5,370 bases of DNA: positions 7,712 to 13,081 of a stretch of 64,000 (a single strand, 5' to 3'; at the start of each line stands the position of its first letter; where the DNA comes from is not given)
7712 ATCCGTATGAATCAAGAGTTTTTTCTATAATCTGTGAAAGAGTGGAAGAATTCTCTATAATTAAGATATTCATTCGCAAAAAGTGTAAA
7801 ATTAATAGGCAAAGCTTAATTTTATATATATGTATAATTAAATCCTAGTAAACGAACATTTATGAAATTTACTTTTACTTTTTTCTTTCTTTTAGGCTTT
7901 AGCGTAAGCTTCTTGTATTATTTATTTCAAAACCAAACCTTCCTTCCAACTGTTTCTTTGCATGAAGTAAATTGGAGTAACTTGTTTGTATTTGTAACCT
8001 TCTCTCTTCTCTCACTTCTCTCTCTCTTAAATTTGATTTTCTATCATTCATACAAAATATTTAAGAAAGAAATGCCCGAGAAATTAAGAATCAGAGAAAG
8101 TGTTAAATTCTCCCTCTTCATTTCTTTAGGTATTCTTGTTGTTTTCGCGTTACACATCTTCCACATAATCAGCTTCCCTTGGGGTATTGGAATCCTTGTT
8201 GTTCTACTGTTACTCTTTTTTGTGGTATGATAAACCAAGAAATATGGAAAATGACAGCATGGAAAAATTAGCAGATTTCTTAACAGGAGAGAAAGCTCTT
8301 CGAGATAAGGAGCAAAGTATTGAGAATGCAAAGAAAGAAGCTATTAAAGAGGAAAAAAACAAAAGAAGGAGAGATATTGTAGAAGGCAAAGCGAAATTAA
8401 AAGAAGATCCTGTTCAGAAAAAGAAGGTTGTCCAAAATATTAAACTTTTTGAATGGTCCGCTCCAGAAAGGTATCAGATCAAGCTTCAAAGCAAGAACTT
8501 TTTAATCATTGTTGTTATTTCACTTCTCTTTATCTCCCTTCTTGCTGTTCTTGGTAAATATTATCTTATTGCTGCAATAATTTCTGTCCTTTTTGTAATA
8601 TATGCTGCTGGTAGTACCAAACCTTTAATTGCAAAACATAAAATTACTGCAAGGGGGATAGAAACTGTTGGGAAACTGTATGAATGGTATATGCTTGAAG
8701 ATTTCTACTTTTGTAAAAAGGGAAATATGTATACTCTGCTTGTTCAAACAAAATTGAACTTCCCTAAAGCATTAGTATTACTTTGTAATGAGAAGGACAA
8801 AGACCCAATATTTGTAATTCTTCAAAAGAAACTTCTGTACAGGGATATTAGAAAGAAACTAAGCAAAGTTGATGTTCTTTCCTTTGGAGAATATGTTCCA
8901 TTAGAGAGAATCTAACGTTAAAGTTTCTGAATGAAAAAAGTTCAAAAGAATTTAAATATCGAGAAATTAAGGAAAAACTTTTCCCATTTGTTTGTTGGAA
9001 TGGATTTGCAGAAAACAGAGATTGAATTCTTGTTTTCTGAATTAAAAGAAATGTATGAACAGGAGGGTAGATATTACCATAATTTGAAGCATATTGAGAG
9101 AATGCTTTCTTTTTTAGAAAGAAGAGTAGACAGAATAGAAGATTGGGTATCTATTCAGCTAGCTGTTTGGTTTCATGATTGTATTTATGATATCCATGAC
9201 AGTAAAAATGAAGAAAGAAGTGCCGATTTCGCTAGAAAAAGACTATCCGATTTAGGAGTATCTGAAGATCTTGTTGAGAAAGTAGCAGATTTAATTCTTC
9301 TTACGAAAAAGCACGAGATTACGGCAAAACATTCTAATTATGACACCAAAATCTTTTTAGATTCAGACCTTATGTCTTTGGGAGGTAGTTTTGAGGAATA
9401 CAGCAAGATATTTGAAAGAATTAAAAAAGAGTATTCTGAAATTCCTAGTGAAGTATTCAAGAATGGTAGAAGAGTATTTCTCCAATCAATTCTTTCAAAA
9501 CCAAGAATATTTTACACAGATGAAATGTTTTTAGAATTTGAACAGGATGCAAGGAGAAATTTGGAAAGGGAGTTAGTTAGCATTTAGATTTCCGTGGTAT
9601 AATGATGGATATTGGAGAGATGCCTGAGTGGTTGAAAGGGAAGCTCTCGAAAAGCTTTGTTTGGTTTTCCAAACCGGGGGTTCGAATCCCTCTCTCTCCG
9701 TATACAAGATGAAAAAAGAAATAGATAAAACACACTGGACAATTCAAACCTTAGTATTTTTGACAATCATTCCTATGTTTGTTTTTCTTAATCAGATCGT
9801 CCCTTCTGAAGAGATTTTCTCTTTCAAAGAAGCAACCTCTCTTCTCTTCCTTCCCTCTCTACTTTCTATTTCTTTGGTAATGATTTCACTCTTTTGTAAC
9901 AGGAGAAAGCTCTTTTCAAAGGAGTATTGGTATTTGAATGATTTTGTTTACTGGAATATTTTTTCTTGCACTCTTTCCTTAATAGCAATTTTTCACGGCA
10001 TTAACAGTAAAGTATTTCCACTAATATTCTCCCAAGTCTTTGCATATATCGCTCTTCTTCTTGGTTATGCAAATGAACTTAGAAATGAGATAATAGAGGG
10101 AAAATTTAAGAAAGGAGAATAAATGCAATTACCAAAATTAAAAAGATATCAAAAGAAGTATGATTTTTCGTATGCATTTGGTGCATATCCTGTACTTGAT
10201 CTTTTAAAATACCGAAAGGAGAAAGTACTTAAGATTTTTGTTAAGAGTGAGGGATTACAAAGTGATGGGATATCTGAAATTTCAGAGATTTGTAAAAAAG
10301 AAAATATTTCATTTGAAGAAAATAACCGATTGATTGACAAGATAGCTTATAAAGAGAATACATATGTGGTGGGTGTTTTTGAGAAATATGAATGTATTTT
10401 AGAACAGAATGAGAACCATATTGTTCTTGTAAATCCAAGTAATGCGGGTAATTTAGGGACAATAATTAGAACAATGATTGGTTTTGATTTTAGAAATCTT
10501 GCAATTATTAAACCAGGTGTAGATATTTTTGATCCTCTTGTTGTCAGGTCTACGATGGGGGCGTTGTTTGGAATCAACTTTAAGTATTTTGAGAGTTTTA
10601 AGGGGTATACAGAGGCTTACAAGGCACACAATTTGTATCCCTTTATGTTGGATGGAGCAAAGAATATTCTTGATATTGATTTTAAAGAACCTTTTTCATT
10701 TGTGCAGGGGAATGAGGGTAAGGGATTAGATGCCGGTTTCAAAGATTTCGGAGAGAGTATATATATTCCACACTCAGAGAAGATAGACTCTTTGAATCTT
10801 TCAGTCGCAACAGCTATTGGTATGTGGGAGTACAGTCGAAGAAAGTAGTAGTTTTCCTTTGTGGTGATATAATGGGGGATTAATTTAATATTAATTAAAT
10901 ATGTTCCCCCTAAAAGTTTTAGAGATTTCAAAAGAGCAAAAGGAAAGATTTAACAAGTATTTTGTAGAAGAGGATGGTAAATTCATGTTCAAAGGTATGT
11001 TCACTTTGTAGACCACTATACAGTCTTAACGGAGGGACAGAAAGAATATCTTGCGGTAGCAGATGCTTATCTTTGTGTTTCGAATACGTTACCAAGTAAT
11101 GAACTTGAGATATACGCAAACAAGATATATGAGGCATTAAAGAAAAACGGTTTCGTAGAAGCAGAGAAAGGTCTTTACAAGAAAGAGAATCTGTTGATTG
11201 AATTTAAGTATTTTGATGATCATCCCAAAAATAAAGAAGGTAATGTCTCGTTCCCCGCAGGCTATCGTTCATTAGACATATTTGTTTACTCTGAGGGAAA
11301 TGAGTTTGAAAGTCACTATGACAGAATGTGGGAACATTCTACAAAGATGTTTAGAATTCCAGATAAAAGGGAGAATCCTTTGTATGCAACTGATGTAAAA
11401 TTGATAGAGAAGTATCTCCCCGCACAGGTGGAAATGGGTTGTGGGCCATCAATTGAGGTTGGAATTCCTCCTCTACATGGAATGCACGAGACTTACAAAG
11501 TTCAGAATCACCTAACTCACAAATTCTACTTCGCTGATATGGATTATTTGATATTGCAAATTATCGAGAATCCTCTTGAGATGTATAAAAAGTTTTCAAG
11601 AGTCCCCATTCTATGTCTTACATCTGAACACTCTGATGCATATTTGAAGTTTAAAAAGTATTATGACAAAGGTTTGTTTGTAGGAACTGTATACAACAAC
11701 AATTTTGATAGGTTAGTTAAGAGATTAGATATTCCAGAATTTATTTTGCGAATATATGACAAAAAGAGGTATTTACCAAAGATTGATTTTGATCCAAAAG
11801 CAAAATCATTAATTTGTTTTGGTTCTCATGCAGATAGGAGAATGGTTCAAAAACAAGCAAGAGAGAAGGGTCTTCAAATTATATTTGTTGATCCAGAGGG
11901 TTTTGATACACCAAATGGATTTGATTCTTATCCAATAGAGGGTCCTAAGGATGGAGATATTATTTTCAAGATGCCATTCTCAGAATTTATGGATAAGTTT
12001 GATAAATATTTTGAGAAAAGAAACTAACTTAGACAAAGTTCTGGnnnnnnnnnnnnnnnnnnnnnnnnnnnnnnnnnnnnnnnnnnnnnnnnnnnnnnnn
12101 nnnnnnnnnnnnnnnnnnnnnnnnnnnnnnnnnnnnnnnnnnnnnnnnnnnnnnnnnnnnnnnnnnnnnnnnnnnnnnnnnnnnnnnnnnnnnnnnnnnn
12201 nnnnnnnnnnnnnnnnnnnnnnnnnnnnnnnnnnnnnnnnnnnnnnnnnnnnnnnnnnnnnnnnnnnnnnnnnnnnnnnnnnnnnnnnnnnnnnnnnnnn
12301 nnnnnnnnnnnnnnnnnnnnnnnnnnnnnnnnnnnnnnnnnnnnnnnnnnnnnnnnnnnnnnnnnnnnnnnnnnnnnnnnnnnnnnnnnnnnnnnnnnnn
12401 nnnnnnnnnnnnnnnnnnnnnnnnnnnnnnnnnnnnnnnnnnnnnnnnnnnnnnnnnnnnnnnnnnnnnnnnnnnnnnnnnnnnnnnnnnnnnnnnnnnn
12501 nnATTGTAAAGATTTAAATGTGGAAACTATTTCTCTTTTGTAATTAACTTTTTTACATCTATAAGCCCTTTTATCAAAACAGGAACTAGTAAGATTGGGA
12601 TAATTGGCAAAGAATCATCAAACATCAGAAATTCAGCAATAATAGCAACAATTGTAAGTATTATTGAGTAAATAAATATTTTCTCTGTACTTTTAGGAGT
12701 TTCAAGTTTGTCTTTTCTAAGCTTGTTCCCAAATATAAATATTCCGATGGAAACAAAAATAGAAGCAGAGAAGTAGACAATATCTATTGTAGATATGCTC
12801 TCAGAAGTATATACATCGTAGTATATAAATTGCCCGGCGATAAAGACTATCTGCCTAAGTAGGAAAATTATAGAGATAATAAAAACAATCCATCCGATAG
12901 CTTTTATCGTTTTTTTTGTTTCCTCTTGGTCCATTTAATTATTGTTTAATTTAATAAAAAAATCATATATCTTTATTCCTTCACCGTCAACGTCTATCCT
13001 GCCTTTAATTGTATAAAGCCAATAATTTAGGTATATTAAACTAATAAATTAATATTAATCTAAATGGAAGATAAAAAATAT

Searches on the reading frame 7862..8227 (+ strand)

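Call 97: search_protein_families(library=pfam, proteins=[window:7862-8227:+], max_evalue=0.01)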
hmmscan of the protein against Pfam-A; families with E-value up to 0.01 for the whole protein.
window:7862-8227:+ (122 aa): 1 family
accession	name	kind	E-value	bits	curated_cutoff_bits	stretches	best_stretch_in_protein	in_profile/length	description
PF10251.14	PEN-2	-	0.0066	17.3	25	1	36-101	6-68/93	Presenilin enhancer-2 subunit of gamma secretase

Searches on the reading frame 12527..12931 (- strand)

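Call 97: search_protein_families(library=pfam, proteins=[window:12527-12931:-], max_evalue=0.01)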
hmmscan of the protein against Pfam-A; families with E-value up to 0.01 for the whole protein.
window:12527-12931:- (134 aa): 3 families
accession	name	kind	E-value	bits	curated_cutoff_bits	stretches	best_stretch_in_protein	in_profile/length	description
PF00822.25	PMP22_Claudin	-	0.00058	20.3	26.7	1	6-102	63-156/161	PMP-22/EMP/MP20/Claudin family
PF03595.22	SLAC1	-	0.0066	16.1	27.9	1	8-106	28-128/331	Voltage-dependent anion channel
PF12263.13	DUF3611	-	0.0091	16.3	27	0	3-99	5-110/175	Protein of unknown function (DUF3611)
